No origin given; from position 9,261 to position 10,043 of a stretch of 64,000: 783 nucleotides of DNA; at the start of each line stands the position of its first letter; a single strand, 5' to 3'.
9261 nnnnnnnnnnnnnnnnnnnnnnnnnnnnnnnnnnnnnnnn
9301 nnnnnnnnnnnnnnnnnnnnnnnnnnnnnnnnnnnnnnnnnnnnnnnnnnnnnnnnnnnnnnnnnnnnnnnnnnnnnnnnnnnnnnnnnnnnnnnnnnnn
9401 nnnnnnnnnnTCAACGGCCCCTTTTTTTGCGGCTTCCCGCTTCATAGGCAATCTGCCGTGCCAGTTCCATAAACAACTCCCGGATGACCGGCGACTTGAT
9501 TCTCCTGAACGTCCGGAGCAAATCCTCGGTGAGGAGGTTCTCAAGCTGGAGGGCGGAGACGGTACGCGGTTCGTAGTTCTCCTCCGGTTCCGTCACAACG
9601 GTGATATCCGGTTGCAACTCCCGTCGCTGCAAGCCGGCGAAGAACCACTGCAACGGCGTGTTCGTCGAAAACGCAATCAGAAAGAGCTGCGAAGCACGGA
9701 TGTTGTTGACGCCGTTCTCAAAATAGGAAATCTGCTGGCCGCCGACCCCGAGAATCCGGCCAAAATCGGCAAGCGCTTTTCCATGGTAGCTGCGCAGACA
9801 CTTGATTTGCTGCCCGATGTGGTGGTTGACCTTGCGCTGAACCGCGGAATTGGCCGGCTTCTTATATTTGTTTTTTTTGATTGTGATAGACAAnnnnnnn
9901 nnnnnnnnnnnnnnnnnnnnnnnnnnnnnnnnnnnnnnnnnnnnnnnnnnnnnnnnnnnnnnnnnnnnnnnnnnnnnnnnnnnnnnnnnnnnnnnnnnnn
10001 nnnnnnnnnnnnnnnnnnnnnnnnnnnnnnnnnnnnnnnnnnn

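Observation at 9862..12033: Tandemly duplicated GT2 glycosyltransferase genes fused into one 723-aa ORF, next to an XRE regulator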

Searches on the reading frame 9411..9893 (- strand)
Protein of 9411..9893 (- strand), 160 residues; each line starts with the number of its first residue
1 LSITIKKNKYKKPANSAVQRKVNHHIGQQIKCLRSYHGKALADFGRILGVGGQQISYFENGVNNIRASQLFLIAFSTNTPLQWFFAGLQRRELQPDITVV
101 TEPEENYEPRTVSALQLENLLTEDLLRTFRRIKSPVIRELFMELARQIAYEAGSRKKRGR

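Call 5: search_protein_families(library=pfam, proteins=[window:9411-9893:-], max_evalue=0.01)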
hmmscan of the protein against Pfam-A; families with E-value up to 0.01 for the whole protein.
window:9411-9893:- (160 aa): 1 family
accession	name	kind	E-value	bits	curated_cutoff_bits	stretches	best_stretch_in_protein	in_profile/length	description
PF01381.28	HTH_3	-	0.0015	19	23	1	40-84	11-55/55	Helix-turn-helix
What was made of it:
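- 9411..9893 (-): XRE-like HTH gene (160 aa, TTG start). It overlaps the GT 3' end by 32 nt, and its stop overlaps the suhB start. HTH_3 scores 19 bits, below the cut-off (call 5).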

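Call 6: search_protein_families(library=ncbifam, proteins=[window:9411-9893:-], max_evalue=0.01)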
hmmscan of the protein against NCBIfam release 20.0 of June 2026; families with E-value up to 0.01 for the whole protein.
window:9411-9893:- (160 aa): 5 families
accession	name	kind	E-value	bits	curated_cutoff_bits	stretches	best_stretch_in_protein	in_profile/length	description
TIGR03830.1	CxxCG_CxxCG_HTH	subfamily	7.7e-05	22.5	61.8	1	8-70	48-110/127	type II TA system antitoxin MqsA family protein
NF047948.1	male_kill_WMK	equivalog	0.00038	20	300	1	21-74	158-211/300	WO male-killing family protein Wmk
TIGR03070.1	couple_hipB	subfamily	0.0016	18.4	71.65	1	25-69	2-46/58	type II toxin-antitoxin system Y4mF family antitoxin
NF041575.1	antitoxPezA_Strep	equivalog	0.0018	18.2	290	1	26-73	2-49/158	type II toxin-antitoxin system antitoxin PezA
NF006015.0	PRK08154.1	subfamily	0.0028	16.9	204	1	8-111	13-114/314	anaerobic benzoate catabolism transcriptional regulator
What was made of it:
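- No biochemical data exist for any member of this sub-family, and no NCBIfam equivalog reaches its cut-off (call 6).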

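Call 25: find_homologous_proteins(query=window:9414-9893:-, max_evalue=0.001)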
Query window:9414-9893:- (160 aa): 2 proteins with E <= 0.001 among 53 candidates.
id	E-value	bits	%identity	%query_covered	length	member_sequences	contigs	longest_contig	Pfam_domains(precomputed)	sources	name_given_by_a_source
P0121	1.4e-99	348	100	100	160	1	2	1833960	-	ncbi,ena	-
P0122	1.1e-38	151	55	91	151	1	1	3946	PF13560.13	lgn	-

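Call 26: find_encoding_contigs(protein=P0122, flank=5000, max_places=3)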
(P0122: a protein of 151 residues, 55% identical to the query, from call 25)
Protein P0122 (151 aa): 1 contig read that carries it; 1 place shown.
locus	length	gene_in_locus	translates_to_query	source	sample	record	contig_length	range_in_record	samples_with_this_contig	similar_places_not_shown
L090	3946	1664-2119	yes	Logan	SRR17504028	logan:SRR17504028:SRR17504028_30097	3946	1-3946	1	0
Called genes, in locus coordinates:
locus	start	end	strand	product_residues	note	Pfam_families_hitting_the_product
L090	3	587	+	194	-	?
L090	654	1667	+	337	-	PF00535:Glycos_transf_2, PF10111:Glyco_tranf_2_2, PF13641:Glyco_tranf_2_3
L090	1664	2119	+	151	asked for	PF13560:HTH_31 (weak)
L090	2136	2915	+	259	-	PF00459:Inositol_P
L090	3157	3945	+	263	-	?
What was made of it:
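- On XRE-family HTH regulators (Pfam HTH_3, PF01381): P0122 is 55% identical to the window protein and carries a precomputed HTH_31 hit (calls 25, 26).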
